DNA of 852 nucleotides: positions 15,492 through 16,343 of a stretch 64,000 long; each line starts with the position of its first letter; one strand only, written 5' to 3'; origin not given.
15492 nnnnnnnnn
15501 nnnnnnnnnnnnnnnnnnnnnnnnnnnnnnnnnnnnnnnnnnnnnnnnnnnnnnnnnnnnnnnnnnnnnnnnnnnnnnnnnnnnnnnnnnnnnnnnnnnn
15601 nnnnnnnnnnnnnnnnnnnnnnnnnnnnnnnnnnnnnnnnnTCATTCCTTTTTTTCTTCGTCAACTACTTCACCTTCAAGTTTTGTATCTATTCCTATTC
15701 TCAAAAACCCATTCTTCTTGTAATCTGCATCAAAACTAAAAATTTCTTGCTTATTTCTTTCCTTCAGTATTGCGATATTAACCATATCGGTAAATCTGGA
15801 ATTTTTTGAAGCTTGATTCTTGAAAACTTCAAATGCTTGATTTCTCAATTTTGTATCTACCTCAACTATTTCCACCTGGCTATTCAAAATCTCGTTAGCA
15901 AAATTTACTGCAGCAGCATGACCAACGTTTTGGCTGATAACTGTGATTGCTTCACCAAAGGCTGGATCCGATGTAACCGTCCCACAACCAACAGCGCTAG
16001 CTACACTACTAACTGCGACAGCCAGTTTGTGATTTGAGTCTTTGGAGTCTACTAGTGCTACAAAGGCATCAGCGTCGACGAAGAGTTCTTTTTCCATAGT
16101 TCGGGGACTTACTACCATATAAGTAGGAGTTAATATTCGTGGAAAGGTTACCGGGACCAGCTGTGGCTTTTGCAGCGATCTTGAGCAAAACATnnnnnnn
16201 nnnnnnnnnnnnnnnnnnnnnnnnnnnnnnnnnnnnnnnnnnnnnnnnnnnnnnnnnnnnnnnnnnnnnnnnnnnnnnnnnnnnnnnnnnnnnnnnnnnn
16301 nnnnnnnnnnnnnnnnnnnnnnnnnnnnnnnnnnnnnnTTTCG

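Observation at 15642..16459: PIN/RHH toxin-antitoxin cassette inserted at the dnaK 3' end, flanked by a 28-bp direct duplication of the dnaK tail; the toxin's C-terminus is encoded by the duplicate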

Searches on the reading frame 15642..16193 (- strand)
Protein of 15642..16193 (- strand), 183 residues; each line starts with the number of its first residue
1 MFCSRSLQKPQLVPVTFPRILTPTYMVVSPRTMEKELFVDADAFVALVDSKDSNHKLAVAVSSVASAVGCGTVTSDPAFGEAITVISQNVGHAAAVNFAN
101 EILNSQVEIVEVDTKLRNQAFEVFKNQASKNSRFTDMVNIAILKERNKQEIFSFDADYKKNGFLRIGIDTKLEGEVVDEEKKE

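Call 5: search_protein_families(library=pfam, proteins=[window:15642-16193:-], max_evalue=0.01)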
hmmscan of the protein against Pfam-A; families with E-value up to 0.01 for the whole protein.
window:15642-16193:- (183 aa): 1 family
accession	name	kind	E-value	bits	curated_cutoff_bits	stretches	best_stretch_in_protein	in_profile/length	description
PF01850.27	PIN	-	2.4e-07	31.8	23.6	1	38-163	2-119/120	PIN domain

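Call 6: find_homologous_proteins(query=window:15645-16097:-, max_evalue=0.001)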
Query seq(151 aa) (151 aa): 111 proteins with E <= 0.001 among 208 candidates.
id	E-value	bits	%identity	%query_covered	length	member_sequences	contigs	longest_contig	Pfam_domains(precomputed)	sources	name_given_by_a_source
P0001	7.4e-88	310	100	100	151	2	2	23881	PF01850.28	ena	-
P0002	7.5e-61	222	69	99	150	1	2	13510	PF01850.28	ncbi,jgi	jgi:predicted nucleic acid-binding protein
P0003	7.6e-58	212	73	93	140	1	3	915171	PF01850.28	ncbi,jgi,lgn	-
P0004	4.6e-57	210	72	93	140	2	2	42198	PF01850.28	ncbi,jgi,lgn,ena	ncbi:MAG TPA: PIN domain-containing protein [Candidatus Nanoarchaeia archaeon]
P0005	1.0e-53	199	69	93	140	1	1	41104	PF01850.28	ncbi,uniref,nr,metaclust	ncbi:MAG: hypothetical protein A2Z24_02165 [Candidatus Woykebacteria bacterium RBG_16_44_10]|uniref:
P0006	1.1e-49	186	69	91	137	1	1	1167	PF01850.28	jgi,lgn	jgi:predicted nucleic acid-binding protein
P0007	1.4e-49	186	67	91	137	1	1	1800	PF01850.28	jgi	-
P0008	1.5e-48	182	63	93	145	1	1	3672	PF01850.28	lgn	-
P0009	4.0e-45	171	59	95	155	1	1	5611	PF01850.28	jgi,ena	-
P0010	4.6e-45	171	59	95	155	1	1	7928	PF01850.28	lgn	-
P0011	4.9e-45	171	60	95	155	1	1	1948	PF01850.28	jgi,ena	-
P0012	2.5e-44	169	60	90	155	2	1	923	PF01850.28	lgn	-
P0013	2.6e-44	169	61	91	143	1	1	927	PF01850.28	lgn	-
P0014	4.6e-44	168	58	95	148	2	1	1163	PF01850.28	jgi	-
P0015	2.5e-43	166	58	95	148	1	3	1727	PF01850.28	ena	-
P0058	2.5e-34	136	50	97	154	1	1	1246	PF01850.28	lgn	-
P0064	3.9e-32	129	47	97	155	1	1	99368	PF01850.28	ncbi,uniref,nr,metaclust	ncbi:MAG: hypothetical protein A2Z11_03635 [Candidatus Woykebacteria bacterium RBG_16_43_9]|uniref:P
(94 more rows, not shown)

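Call 9: find_encoding_contigs(protein=P0002, flank=6000, max_places=4)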
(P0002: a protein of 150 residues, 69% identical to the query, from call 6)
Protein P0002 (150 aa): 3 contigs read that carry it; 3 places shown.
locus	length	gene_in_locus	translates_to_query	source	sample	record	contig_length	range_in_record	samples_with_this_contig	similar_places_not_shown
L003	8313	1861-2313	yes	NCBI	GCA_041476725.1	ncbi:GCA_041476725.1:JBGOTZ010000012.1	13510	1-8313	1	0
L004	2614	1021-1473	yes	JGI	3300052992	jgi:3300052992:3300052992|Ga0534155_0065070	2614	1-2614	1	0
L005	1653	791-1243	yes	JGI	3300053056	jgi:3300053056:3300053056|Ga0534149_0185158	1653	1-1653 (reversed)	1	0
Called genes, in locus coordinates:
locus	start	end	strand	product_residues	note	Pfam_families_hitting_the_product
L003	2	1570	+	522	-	?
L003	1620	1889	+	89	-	-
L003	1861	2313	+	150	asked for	PF01850:PIN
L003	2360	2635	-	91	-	-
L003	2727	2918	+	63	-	-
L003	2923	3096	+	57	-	-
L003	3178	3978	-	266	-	PF00702:Hydrolase, PF12710:HAD (weak), PF13419:HAD_2, PF13242:Hydrolase_like (weak)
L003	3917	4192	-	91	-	PF00550:PP-binding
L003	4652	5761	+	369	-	PF00226:DnaJ, PF01556:DnaJ_C, PF27659:CHP02642 (faint), PF00684:DnaJ_CXXCXGXG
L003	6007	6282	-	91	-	-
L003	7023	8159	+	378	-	PF08529:NusA_N, PF13184:KH_NusA_1st, PF26594:KH_NusA_2nd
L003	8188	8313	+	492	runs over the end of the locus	PF00009:GTP_EFTU, PF00025:Arf (weak), PF00071:Ras, PF01926:MMR_HSR1, PF02421:FeoB_N (weak), PF22042:EF-G_D2, PF11987:IF-2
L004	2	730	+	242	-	?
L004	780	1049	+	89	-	-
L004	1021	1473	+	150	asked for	PF01850:PIN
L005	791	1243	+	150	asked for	PF01850:PIN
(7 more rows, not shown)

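Call 10: find_encoding_contigs(protein=P0058, flank=6000, max_places=4)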
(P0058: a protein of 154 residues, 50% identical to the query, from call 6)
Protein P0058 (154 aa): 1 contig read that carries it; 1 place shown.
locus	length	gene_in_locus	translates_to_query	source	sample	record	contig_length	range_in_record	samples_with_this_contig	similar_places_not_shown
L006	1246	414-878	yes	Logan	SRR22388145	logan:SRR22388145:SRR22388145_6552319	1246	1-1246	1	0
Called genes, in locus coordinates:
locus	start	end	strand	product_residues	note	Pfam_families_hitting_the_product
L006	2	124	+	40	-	?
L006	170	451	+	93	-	-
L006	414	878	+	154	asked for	PF01850:PIN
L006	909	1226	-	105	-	-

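Call 11: find_encoding_contigs(protein=P0064, flank=6000, max_places=4)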
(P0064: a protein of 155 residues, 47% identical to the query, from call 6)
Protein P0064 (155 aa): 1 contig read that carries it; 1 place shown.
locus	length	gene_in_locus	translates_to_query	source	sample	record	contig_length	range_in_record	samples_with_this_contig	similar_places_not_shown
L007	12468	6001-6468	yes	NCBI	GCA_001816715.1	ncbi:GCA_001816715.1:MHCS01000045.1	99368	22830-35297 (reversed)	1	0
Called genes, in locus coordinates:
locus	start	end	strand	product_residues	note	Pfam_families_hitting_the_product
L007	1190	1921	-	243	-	-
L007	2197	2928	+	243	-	PF01628:HrcA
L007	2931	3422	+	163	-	PF01025:GrpE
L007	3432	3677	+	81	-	-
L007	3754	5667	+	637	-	PF00012:HSP70, PF06723:MreB_Mbl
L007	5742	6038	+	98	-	-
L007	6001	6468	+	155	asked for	PF01850:PIN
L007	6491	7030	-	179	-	-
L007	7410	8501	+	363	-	PF00226:DnaJ, PF01556:DnaJ_C, PF00684:DnaJ_CXXCXGXG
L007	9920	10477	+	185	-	PF13184:KH_NusA_1st, PF26594:KH_NusA_2nd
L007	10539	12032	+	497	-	PF00025:Arf (weak), PF00009:GTP_EFTU, PF00071:Ras (weak), PF01926:MMR_HSR1, PF22042:EF-G_D2, PF11987:IF-2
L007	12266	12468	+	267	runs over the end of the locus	-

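Call 17: find_encoding_contigs(protein=P0003, flank=6000, max_places=3)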
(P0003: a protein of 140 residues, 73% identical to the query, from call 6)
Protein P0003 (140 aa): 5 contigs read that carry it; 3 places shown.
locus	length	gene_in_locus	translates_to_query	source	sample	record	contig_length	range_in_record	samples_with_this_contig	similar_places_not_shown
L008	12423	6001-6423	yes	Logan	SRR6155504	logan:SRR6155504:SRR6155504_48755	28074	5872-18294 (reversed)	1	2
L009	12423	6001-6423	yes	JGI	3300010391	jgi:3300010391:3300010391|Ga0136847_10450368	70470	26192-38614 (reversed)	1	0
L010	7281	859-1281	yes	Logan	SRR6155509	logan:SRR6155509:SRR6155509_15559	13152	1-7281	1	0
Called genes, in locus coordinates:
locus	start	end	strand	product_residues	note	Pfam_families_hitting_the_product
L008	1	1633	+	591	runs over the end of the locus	PF00009:GTP_EFTU, PF01926:MMR_HSR1 (faint), PF03144:GTP_EFTU_D2, PF14492:EFG_III (faint), PF00679:EFG_C, PF06421:LepA_C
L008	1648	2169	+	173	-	PF01931:NTPase_I-T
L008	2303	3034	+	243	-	PF01628:HrcA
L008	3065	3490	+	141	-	PF01025:GrpE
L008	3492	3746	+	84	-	-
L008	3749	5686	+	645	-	PF00012:HSP70, PF06723:MreB_Mbl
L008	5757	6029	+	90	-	-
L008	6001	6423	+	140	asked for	PF01850:PIN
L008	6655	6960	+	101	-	-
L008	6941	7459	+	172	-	PF00293:NUDIX, PF14815:NUDIX_4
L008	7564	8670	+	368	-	PF00226:DnaJ, PF01556:DnaJ_C, PF27659:CHP02642 (faint), PF00684:DnaJ_CXXCXGXG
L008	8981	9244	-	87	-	-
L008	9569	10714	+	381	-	PF08529:NusA_N, PF13184:KH_NusA_1st, PF26594:KH_NusA_2nd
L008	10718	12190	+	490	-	PF00025:Arf (weak), PF00009:GTP_EFTU, PF00071:Ras, PF01926:MMR_HSR1, PF22042:EF-G_D2, PF11987:IF-2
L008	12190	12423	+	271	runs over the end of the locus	-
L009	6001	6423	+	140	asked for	PF01850:PIN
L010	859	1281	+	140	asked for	PF01850:PIN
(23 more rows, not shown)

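Call 18: find_encoding_contigs(protein=P0004, flank=6000, max_places=3)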
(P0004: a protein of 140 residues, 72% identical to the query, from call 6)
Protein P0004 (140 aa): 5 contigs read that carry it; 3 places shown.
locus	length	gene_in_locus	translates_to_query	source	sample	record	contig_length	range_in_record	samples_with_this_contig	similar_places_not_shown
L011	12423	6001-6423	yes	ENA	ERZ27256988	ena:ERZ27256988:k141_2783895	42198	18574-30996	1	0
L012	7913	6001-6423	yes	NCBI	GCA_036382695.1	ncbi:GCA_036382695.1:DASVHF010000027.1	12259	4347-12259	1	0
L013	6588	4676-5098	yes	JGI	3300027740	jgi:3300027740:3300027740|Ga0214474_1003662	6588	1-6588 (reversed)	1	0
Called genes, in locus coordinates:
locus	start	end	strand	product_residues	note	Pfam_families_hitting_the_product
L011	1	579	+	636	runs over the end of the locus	PF00009:GTP_EFTU, PF03144:GTP_EFTU_D2, PF14492:EFG_III (faint), PF00679:EFG_C, PF06421:LepA_C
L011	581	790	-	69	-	-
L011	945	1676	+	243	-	PF01628:HrcA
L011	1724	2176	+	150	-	PF01025:GrpE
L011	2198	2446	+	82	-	-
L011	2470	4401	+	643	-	PF00012:HSP70, PF06723:MreB_Mbl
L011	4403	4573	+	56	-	-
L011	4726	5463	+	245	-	-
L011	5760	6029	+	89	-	-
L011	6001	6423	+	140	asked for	PF01850:PIN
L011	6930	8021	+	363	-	PF00226:DnaJ, PF01556:DnaJ_C, PF00684:DnaJ_CXXCXGXG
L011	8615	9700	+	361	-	PF08529:NusA_N, PF13184:KH_NusA_1st, PF26594:KH_NusA_2nd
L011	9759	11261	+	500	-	PF00009:GTP_EFTU, PF00025:Arf (weak), PF00071:Ras (weak), PF01926:MMR_HSR1, PF22042:EF-G_D2, PF11987:IF-2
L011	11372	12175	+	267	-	-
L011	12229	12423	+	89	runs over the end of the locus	PF00312:Ribosomal_S15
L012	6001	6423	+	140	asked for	PF01850:PIN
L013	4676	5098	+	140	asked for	PF01850:PIN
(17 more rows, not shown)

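Call 19: find_encoding_contigs(protein=P0005, flank=6000, max_places=3)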
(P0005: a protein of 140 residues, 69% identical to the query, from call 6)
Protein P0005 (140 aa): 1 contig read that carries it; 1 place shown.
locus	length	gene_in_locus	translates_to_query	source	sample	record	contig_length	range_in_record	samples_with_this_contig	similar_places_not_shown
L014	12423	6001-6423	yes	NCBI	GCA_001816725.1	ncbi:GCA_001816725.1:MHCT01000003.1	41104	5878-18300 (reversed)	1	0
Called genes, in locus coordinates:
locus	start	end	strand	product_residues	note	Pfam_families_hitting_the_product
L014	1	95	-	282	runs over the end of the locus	PF12710:HAD, PF05822:UMPH-1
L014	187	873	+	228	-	-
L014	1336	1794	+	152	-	PF01628:HrcA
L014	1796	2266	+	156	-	PF01025:GrpE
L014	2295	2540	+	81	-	-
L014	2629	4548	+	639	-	PF00012:HSP70, PF06723:MreB_Mbl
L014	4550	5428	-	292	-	-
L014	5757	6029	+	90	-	-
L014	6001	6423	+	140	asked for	PF01850:PIN (weak)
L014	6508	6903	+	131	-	PF00293:NUDIX, PF14815:NUDIX_4 (weak)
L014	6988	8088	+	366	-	PF00226:DnaJ, PF01556:DnaJ_C, PF15777:Anti-TRAP (faint), PF27659:CHP02642 (faint), PF00684:DnaJ_CXXCXGXG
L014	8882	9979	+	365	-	PF08529:NusA_N, PF13184:KH_NusA_1st, PF26594:KH_NusA_2nd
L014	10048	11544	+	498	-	PF00025:Arf (weak), PF00009:GTP_EFTU, PF00071:Ras (weak), PF01926:MMR_HSR1, PF02421:FeoB_N (faint), PF22042:EF-G_D2, PF11987:IF-2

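Call 23: find_related_loci(query=A1, collection=genome_contigs, flank=6000)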
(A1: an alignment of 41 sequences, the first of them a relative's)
Query A1 (151 aa) in genome_contigs; peptide patterns used: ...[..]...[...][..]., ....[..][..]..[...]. (x = any residue, [..] = any of these).
56 stretches matched a pattern; 11 encode a relative of the query (tblastn E <= 1e-3); 11 distinct loci.
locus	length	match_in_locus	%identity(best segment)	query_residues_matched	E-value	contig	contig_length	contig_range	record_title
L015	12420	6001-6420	73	1-140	3e-66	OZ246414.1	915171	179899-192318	MAG: uncultured Gammaproteobacteria bacterium isolate SRP119689_co1_109 genome assembly, chromosome: 1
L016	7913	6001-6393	74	1-131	4e-62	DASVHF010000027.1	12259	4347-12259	MAG TPA_asm: Candidatus Nanoarchaeia archaeon isolate SMAG_U2959 k141_293574, whole genome shotgun sequence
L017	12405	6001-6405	59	3-137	2e-46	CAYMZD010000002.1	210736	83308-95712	MAG TPA_asm: uncultured Gammaproteobacteria bacterium isolate binchicken_co110_145 genome assembly, contig: NODE_145_len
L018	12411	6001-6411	57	1-137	4e-45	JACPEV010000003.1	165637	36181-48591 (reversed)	MAG: Candidatus Curtissbacteria bacterium isolate NC_groundwater_344_Ag_B-0.1um_41_20 GD18-4_B1_scaffold_129096, whole g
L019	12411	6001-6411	54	3-139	3e-44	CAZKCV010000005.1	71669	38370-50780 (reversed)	MAG TPA_asm: uncultured Gammaproteobacteria bacterium isolate binchicken_co251_142 genome assembly, contig: NODE_536_len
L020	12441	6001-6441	49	2-150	1e-43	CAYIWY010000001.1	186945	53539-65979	MAG TPA_asm: uncultured Gammaproteobacteria bacterium isolate ERP119705_co4_291 genome assembly, contig: NODE_10_length_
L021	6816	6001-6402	52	4-137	4e-41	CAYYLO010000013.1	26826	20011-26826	MAG TPA_asm: uncultured Gammaproteobacteria bacterium isolate binchicken_co144_799 genome assembly, contig: NODE_3791_le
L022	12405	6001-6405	53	3-137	2e-40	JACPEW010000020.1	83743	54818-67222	MAG: Candidatus Daviesbacteria bacterium isolate NC_groundwater_345_Ag_B-0.1um_36_18 GD18-4_B1_scaffold_795780, whole ge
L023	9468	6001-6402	49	4-137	8e-39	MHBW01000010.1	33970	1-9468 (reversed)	MAG: Candidatus Blackburnbacteria bacterium RIFCSPHIGHO2_01_FULL_43_15b rifcsphigho2_01_scaffold_2074, whole genome shot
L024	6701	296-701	52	3-137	8e-35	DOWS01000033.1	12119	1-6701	MAG TPA_asm: Candidatus Daviesbacteria bacterium isolate UBA9644 contig_17939, whole genome shotgun sequence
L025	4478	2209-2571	27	7-128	5e-11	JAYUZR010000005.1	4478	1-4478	MAG: Candidatus Berkelbacteria bacterium isolate GL16_Down_metabinner_2 GL16_Down_metabinner_2_4, whole genome shotgun s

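Call 42: find_encoding_contigs(protein=P0010, flank=6000, max_places=2)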
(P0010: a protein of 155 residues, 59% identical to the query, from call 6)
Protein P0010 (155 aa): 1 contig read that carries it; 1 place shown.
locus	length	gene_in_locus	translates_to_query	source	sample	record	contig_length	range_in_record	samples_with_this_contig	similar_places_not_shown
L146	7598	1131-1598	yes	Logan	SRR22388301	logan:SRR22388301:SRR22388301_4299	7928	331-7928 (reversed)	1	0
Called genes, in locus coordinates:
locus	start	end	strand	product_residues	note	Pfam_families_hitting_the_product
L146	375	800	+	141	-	-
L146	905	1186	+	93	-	-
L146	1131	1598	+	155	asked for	PF01850:PIN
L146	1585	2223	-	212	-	PF00834:Ribul_P_3_epim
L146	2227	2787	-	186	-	PF13399:LytR_C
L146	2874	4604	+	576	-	PF08486:SpoIID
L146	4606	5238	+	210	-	-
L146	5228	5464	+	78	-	PF18901:DUF5657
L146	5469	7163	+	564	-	PF01436:NHL (faint)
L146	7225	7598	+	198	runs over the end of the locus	-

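Call 48: predict_structure(alignment_id=A1)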
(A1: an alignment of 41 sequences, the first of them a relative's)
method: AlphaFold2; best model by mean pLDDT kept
length: 151 residues; sequences in the alignment: 41
mean_pLDDT: 90.9   pTM: 0.84
mean pLDDT of the five models: 90.9, 90.4, 90.2, 90.2, 89.9
residues with pLDDT >= 90: 125; 70-90: 12; 50-70: 3; < 50: 11
segments of 3 or more residues with pLDDT < 50: 142-151
pLDDT, mean of each block of 10 residues (from residue 1): 85 98 96 90 98 98 98 96 98 93 97 95 94 89 44 32
secondary structure, 60 per line:
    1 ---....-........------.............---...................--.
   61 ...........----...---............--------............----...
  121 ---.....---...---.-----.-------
elements in order: E4-7 H9-16 H23-35 E39-43 H44-57 H60-71 E76-78 H82-93 H102-113 E118-120 H124-128 E132-134

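Call 51: search_protein_families(library=ncbifam, proteins=[window:15642-16097:-], max_evalue=0.1)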
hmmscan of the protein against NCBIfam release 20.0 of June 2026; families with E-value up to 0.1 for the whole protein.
window:15642-16097:- (151 aa): 1 family
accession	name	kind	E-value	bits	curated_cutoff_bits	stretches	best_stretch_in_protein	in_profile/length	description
TIGR00028.1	Mtu_PIN_fam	subfamily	0.01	16.1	73.6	1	6-133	4-136/143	TA system VapC family ribonuclease toxin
